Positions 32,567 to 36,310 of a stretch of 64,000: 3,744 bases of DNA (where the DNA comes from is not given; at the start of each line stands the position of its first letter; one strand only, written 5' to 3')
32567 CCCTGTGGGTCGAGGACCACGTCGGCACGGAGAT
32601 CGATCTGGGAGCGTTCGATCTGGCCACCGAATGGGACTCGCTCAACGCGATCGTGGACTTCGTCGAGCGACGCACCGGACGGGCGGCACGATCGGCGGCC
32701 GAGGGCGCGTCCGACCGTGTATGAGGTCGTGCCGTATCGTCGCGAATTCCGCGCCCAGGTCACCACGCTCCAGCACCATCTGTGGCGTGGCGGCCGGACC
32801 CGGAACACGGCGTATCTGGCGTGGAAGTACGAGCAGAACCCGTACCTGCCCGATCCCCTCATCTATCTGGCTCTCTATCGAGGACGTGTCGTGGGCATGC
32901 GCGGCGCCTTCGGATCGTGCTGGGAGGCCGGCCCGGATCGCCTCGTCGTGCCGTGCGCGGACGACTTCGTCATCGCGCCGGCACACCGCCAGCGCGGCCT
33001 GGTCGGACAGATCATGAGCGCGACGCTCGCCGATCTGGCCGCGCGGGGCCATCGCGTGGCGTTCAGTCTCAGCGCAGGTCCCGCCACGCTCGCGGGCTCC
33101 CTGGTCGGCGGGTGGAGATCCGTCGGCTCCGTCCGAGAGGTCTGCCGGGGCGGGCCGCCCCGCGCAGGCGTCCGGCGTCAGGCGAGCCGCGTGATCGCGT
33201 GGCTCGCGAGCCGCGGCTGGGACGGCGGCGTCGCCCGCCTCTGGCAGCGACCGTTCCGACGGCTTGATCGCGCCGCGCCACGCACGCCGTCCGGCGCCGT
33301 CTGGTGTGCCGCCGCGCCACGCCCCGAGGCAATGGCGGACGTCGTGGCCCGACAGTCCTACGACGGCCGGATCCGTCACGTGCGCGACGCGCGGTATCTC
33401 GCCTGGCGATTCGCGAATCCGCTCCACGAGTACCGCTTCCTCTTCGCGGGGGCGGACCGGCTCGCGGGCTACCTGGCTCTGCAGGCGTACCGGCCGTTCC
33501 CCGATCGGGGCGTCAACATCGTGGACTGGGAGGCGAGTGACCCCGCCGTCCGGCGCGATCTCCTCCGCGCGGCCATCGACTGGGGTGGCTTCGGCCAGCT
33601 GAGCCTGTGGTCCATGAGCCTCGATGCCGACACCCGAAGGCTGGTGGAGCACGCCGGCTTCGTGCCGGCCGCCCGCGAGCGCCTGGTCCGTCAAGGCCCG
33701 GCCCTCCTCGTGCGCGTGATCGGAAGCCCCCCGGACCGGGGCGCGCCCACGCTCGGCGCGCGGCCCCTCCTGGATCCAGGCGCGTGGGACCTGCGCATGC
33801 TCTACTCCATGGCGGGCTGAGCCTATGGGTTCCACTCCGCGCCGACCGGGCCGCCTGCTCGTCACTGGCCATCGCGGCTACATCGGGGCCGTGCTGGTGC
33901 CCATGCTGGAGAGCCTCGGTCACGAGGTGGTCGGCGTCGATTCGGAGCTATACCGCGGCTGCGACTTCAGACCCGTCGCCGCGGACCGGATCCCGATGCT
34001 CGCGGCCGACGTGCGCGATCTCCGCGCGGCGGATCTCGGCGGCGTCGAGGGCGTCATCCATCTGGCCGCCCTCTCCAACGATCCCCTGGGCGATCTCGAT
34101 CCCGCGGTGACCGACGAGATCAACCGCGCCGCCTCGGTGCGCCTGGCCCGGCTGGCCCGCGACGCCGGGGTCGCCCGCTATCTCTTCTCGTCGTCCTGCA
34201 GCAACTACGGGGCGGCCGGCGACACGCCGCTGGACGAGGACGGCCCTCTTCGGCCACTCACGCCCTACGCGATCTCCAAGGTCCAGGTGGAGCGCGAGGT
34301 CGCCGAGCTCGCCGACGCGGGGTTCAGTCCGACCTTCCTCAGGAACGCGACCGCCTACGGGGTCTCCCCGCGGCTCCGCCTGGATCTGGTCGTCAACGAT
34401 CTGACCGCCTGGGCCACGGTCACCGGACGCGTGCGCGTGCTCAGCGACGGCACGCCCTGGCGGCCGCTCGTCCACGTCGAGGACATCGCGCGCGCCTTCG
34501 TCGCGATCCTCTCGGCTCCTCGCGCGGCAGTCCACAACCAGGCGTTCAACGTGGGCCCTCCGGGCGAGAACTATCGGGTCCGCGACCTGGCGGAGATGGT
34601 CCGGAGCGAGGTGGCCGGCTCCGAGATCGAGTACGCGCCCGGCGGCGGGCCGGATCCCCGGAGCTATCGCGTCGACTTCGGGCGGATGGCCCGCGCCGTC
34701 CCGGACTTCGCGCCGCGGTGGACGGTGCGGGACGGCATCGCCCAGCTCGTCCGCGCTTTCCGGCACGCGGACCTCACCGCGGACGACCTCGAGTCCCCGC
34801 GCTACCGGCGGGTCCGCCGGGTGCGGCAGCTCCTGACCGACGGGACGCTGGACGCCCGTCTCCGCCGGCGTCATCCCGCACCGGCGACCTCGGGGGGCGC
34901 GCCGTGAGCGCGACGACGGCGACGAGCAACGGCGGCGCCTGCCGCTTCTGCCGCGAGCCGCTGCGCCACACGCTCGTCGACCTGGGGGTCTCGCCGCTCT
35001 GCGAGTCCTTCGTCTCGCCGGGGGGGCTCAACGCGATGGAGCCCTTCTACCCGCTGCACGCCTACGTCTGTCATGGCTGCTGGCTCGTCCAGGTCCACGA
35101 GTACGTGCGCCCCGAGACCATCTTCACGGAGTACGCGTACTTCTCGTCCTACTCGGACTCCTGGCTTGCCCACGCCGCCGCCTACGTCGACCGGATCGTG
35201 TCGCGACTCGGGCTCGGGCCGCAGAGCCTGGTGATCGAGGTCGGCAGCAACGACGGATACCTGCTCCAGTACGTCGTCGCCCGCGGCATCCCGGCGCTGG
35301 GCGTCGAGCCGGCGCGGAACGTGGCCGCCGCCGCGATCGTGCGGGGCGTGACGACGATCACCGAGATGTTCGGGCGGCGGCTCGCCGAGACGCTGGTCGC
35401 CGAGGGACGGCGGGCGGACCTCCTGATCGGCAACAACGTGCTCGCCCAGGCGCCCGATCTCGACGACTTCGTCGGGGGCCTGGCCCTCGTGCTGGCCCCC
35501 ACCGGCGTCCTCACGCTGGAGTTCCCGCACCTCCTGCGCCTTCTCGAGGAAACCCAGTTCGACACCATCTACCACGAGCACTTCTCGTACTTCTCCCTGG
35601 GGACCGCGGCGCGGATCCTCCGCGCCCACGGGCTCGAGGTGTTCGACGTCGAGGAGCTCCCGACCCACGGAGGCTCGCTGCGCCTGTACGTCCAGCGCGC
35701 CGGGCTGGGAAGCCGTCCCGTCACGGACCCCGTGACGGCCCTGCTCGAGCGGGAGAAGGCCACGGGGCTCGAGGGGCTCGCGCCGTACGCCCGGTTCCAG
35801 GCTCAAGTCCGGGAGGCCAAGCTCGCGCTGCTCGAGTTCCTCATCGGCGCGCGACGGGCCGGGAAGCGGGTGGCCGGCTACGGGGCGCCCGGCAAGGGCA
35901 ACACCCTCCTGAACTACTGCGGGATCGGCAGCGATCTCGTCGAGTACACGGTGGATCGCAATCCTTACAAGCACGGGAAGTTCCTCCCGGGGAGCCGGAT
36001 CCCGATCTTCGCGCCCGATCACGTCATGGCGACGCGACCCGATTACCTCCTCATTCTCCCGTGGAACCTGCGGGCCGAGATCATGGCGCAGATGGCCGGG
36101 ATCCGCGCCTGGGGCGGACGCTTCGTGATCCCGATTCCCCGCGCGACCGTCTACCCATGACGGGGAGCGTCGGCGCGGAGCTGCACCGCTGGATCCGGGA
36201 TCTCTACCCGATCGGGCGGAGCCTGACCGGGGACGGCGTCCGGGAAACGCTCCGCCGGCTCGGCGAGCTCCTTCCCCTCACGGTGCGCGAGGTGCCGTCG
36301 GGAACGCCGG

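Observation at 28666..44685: Hybrid branched-sugar / acyl-carrier gene cluster: candidate undescribed glycan-acylation system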

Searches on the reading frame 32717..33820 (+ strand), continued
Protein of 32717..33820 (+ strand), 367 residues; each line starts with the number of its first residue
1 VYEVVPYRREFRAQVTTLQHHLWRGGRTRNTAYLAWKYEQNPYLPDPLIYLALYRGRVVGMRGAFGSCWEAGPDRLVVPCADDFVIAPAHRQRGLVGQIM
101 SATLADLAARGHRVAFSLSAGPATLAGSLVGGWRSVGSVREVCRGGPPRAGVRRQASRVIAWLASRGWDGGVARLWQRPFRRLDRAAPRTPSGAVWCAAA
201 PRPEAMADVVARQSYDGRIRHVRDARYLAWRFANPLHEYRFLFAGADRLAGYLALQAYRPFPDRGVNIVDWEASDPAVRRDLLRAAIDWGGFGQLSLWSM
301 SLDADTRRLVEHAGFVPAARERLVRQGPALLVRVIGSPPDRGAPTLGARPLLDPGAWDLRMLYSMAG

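Call 49: search_protein_families(library=pfam, alignment_id=A3, max_evalue=0.00001)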
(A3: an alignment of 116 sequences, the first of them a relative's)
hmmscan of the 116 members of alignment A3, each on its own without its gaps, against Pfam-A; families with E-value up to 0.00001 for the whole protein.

A. member 1, L004:10864-12405:- (514 aa): 2 families
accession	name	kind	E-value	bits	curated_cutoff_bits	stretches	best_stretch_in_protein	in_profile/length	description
PF13440.11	Polysacc_synt_3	-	4.3e-16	59.4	23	1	39-340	6-288/293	Polysaccharide biosynthesis protein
PF01943.22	Polysacc_synt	-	1.2e-15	58.1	28.2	1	12-291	3-271/274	Polysaccharide biosynthesis protein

B. families by the number of members that match (of 116 scanned): 135 families (the first 25 are shown)
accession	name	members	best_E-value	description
PF00535.33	Glycos_transf_2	5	1.1e-28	Glycosyl transferase family 2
PF13424.12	TPR_12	4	7.7e-12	Tetratricopeptide repeat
PF02826.25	2-Hacid_dh_C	3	8.1e-56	D-isomer specific 2-hydroxyacid dehydrogenase, NAD binding domain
PF11138.13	DUF2911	3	5.9e-49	Protein of unknown function (DUF2911)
PF14559.12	TPR_19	3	4.5e-20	Tetratricopeptide repeat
PF01401.24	Peptidase_M2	2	1.2e-106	Angiotensin-converting enzyme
PF00291.31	PALP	2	4.2e-76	Pyridoxal-phosphate dependent enzyme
PF00296.26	Bac_luciferase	2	1.2e-66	Luciferase-like monooxygenase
PF13440.11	Polysacc_synt_3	2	1.5e-66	Polysaccharide biosynthesis protein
PF00266.25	Aminotran_5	2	2.2e-44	Aminotransferase class-V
PF00106.31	adh_short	2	4.5e-37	short chain dehydrogenase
PF07719.23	TPR_2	2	3.7e-31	Tetratricopeptide repeat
PF04909.20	Amidohydro_2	2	1.1e-29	Amidohydrolase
PF00389.36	2-Hacid_dh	2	1.4e-27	D-isomer specific 2-hydroxyacid dehydrogenase, catalytic domain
PF13561.12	adh_short_C2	2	3.8e-27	Enoyl-(Acyl carrier protein) reductase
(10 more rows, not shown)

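Call 71: search_protein_families(library=pfam, proteins=[L063:780-2381:+, L063:2389-3174:-, L063:3870-4796:+, L063:6224-7009:+, L063:12899-14149:-, L063:15056-16180:-, L063:16256-17230:-, L063:17640-19598:-, L057:2060-2980:-, L057:3809-5296:-], max_evalue=0.0001)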
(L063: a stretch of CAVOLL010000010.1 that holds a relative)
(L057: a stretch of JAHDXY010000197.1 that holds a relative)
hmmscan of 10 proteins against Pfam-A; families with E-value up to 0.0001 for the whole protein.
L063:780-2381:+ (534 aa): 1 family
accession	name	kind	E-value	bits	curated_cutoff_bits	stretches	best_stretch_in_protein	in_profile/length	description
PF01019.26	G_glu_transpept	-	9.6e-83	279.2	27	1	27-526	2-509/512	Gamma-glutamyltranspeptidase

L063:2389-3174:- (262 aa): 6 families
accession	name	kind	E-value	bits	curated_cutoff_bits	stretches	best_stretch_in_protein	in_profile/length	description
PF02798.26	GST_N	-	1.1e-16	61.3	20.9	1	40-113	3-75/76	Glutathione S-transferase, N-terminal domain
PF13409.12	GST_N_2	-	7.2e-15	55.8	25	1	51-114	5-69/70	Glutathione S-transferase, N-terminal domain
PF13417.12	GST_N_3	-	1.1e-12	48.6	22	1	50-117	8-72/75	Glutathione S-transferase, N-terminal domain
PF00043.30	GST_C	-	3.1e-10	40.6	20.7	1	174-246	19-93/93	Glutathione S-transferase, C-terminal domain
PF13410.11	GST_C_2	-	1.4e-09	38.4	24.9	1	185-241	10-69/69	Glutathione S-transferase, C-terminal domain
PF14497.11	GST_C_3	-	4.7e-07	30.4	21.6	1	176-247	22-96/104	Glutathione S-transferase, C-terminal domain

L063:3870-4796:+ (309 aa): 1 family
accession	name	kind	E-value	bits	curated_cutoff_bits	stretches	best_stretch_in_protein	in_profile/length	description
PF02469.27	Fasciclin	-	2e-55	186.7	22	2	181-307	1-123/123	Fasciclin domain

L063:6224-7009:+ (262 aa): 1 family
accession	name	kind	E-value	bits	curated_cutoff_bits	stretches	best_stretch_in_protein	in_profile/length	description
PF01738.24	DLH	-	1.4e-12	48.2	21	1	117-258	84-215/217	Dienelactone hydrolase family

L063:12899-14149:- (417 aa): 3 families
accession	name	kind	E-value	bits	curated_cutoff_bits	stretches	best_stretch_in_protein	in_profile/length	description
PF01370.27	Epimerase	-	4.5e-38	131.5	20.9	1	87-318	1-230/240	NAD dependent epimerase/dehydratase family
PF16363.11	GDP_Man_Dehyd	-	5.3e-31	108.7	27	1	88-403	1-332/332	GDP-mannose 4,6 dehydratase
PF01073.25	3Beta_HSD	-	8.5e-12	45.1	22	1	88-313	1-229/280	3-beta hydroxysteroid dehydrogenase/isomerase family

L063:15056-16180:- (375 aa): 2 families
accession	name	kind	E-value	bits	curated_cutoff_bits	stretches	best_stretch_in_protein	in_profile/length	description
PF13692.12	Glyco_trans_1_4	-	3.2e-12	47.4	27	1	207-339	4-142/142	Glycosyl transferases group 1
PF00534.26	Glycos_transf_1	-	2.9e-09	37.1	26.4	1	251-339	72-158/172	Glycosyl transferases group 1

L063:16256-17230:- (325 aa): 0 families

L063:17640-19598:- (653 aa): 1 family
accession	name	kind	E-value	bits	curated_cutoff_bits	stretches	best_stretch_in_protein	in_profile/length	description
PF01663.27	Phosphodiest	-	6.7e-19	69.1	23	1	126-393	1-224/342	Type I phosphodiesterase / nucleotide pyrophosphatase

L057:2060-2980:- (307 aa): 1 family
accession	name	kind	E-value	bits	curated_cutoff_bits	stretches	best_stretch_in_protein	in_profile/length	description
PF00535.33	Glycos_transf_2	-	6.3e-09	36.4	23.3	1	24-135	10-124/168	Glycosyl transferase family 2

L057:3809-5296:- (496 aa): 3 families
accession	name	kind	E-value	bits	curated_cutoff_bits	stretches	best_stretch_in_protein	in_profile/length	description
PF01370.27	Epimerase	-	1.4e-38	133.1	20.9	1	156-399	1-240/240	NAD dependent epimerase/dehydratase family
PF16363.11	GDP_Man_Dehyd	-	2.6e-31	109.7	27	1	157-472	1-332/332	GDP-mannose 4,6 dehydratase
PF01073.25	3Beta_HSD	-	1.8e-11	44.1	22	1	157-388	1-235/280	3-beta hydroxysteroid dehydrogenase/isomerase family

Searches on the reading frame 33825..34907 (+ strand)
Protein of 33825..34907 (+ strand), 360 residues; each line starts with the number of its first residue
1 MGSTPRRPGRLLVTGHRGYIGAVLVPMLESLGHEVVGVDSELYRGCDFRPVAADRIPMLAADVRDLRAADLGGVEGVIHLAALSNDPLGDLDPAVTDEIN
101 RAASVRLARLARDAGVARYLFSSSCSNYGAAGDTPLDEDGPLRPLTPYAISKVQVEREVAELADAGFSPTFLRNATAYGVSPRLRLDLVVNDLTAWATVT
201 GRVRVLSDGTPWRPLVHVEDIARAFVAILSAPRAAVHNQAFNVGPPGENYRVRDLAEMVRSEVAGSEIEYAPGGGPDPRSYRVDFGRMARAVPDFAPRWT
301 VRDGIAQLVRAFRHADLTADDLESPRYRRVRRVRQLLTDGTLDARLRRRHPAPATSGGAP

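Call 5: search_protein_families(library=pfam, proteins=[window:33825-34907:+], max_evalue=0.01)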
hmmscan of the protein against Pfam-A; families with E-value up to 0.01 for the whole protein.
window:33825-34907:+ (360 aa): 5 families
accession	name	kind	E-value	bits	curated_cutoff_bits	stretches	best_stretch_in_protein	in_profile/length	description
PF01370.27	Epimerase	-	4.8e-45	154.3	20.9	1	12-244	2-240/240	NAD dependent epimerase/dehydratase family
PF16363.11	GDP_Man_Dehyd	-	1.5e-19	71.1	27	1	12-263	1-266/332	GDP-mannose 4,6 dehydratase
PF04321.23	RmlD_sub_bind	-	4.5e-08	33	27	1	10-234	2-202/287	RmlD substrate binding domain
PF01073.25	3Beta_HSD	-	0.0021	17.6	22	1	12-179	1-183/280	3-beta hydroxysteroid dehydrogenase/isomerase family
PF05368.20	NmrA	-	0.0048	17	27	0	10-270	4-240/298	NmrA-like family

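Call 7: search_protein_families(library=ncbifam, proteins=[window:33825-34907:+], max_evalue=0.001)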
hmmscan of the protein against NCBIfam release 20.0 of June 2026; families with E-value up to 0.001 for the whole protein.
window:33825-34907:+ (360 aa): 16 families
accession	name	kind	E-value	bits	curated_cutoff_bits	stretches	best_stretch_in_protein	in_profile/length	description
TIGR01179.1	galE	equivalog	4.1e-26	91.6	262.3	1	10-270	1-281/332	UDP-glucose 4-epimerase GalE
TIGR04180.1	EDH_00030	hypoth_equivalog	3.3e-19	69.1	475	1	12-269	2-261/297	NAD-dependent 4,6-dehydratase LegB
TIGR02197.1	heptose_epim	equivalog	1.6e-14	53.8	274.6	1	11-272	1-270/316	ADP-glyceromanno-heptose 6-epimerase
NF011728.1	PRK15181.1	equivalog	7.5e-12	44.9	760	1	8-244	15-264/348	Vi polysaccharide biosynthesis UDP-N-acetylglucosaminuronic acid C-4 epimerase TviC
TIGR03466.1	HpnA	hypoth_equivalog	9.8e-12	44.4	367.65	1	11-167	3-160/327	hopanoid-associated sugar epimerase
NF058621.1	DiazavRedAvaA7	equivalog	1.5e-11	44.5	400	1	10-237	2-227/304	3-diazoavenalumate denitrifying reductase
NF007956.0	PRK10675.1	subfamily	1.6e-10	40.7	394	1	10-176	2-179/338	UDP-glucose 4-epimerase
TIGR01181.1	dTDP_gluc_dehyt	equivalog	9.2e-10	38.1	365.1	1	10-314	1-313/321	dTDP-glucose 4,6-dehydratase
NF047922.1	GDPFucSynFcl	equivalog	1.7e-08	34.3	500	1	200-264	194-254/308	GDP-L-fucose synthase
TIGR01214.1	rmlD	equivalog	4.1e-08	32.6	224.05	1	10-236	1-204/285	dTDP-4-dehydrorhamnose reductase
NF042422.1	oxyalk_red_OleD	equivalog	1.3e-07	31.3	580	1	10-255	2-242/329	2-alkyl-3-oxoalkanoate reductase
NF008872.0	PRK11908.1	equivalog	3e-07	29.8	294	1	11-264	4-272/349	bifunctional UDP-4-keto-pentose/UDP-xylose synthase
NF043036.1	ErythonDh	equivalog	1.5e-06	27.7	325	1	10-167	2-168/321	D-erythronate dehydrogenase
NF004520.0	PRK05865.1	equivalog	1.6e-06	26.3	1509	1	10-259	2-198/854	sugar epimerase family protein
NF052578.1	StrlDmthSdmBMthl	equivalog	1.2e-05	25.3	600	1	12-197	4-188/328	sterol demethylase protein SdmB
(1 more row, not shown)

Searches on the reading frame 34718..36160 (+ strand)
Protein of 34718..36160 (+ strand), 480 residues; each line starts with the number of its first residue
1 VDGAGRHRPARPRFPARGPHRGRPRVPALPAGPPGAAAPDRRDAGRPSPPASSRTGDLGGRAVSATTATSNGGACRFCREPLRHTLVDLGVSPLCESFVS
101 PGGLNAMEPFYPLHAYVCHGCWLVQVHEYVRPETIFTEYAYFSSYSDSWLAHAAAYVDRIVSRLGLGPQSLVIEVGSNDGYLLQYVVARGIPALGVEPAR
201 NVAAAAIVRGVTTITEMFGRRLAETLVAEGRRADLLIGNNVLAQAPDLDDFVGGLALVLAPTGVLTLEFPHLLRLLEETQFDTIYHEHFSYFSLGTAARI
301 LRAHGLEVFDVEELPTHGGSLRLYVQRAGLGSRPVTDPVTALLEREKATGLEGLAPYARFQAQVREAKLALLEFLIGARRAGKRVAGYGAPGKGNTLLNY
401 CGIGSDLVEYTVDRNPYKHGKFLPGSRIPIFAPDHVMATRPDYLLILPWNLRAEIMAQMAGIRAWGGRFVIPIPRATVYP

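Call 5: search_protein_families(library=pfam, proteins=[window:34718-36160:+], max_evalue=0.01)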
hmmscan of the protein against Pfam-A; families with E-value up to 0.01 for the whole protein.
window:34718-36160:+ (480 aa): 5 families
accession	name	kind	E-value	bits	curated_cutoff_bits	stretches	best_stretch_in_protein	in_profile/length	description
PF08484.17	Methyltransf_14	-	4.5e-65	218.7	23.5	1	315-474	1-160/160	C-methyltransferase C-terminal domain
PF08421.16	Methyltransf_13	-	3.6e-23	81.9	31.3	1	75-136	1-62/62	Putative zinc binding domain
PF13489.12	Methyltransf_23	-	8.7e-13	48.8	27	1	152-308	4-161/164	Methyltransferase domain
PF08242.18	Methyltransf_12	-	0.00096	20.3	30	1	173-265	1-98/98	Methyltransferase domain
PF07021.18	MetW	-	0.0092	16.1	21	0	168-216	13-62/193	Methionine biosynthesis protein MetW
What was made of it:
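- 34904..36160 (+): Zn-dependent NDP-hexose C-methyltransferase (418 aa), probably acting at C-3. Methyltransf_13 and Methyltransf_14 (call 5).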

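Call 7: search_protein_families(library=ncbifam, proteins=[window:34718-36160:+], max_evalue=0.001)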
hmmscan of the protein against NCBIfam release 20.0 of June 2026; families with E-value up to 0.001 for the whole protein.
window:34718-36160:+ (480 aa): 2 families
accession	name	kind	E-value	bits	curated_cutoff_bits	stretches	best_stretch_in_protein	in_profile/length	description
TIGR02081.1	metW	equivalog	0.00026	20.6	189.5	1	167-216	12-62/194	methionine biosynthesis protein MetW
NF045667.1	MTase_DVU1556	equivalog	0.00063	19.3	155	0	155-267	9-119/213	DVU_1556 family methyltransferase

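Call 59: search_solved_structures(query=window:34904-36160:+, max_evalue=0.00001)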
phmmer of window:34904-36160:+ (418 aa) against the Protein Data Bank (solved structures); distinct sequences matched with E-value up to 0.00001: 11.
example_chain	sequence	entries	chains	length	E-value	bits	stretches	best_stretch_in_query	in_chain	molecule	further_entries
4rv9_A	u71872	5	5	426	3.2e-88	299.5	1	12-418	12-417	D-mycarose 3-C-methyltransferase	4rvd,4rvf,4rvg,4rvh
5t64_A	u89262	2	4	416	2e-75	257.3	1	6-415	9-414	Sugar 3-C-methyl transferase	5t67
5t6b_A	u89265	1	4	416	1.6e-74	254.4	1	6-414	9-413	Sugar 3-C-methyl transferase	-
4e2w_A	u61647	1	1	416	5.5e-64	219.7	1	8-414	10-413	TcaB9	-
3ndi_A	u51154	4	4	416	5.5e-64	219.7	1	8-414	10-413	Methyltransferase | TcaB9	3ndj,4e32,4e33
4e30_A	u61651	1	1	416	1.4e-63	218.3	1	8-414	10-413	TcaB9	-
4e2y_A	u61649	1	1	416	1.4e-63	218.3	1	8-414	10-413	TcaB9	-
4e31_A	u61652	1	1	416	1.5e-63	218.3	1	8-414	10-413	TcaB9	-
4e2x_A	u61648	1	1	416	2e-63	217.9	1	8-414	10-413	TcaB9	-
4e2z_A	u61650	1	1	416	5.1e-63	216.5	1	8-414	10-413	TcaB9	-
3e8s_A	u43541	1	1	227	6.9e-08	34.9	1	100-228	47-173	Putative SAM Dependent Methyltransferase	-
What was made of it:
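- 34904..36160 (+): 300 bits to MtmC D-mycarose 3-C-methyltransferase, 257 to KijD1, 220 to TcaB9 (call 59).
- On NDP-hexose C-methyltransferase (TylC3/MtmC/TcaB9 family): 300 bits to 4rv9 (MtmC), 257 to 5t64 (KijD1), 220 to TcaB9, each aligned over about 410 residues (call 59).
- Closest known: NDP-hexose C-methyl branched-sugar pathways. Same: Zn-dependent two-domain C-methyltransferase at 220-300 bits to the solved enzymes (call 59), together with an NTase, RmlC-type epimerase and extended SDRs.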
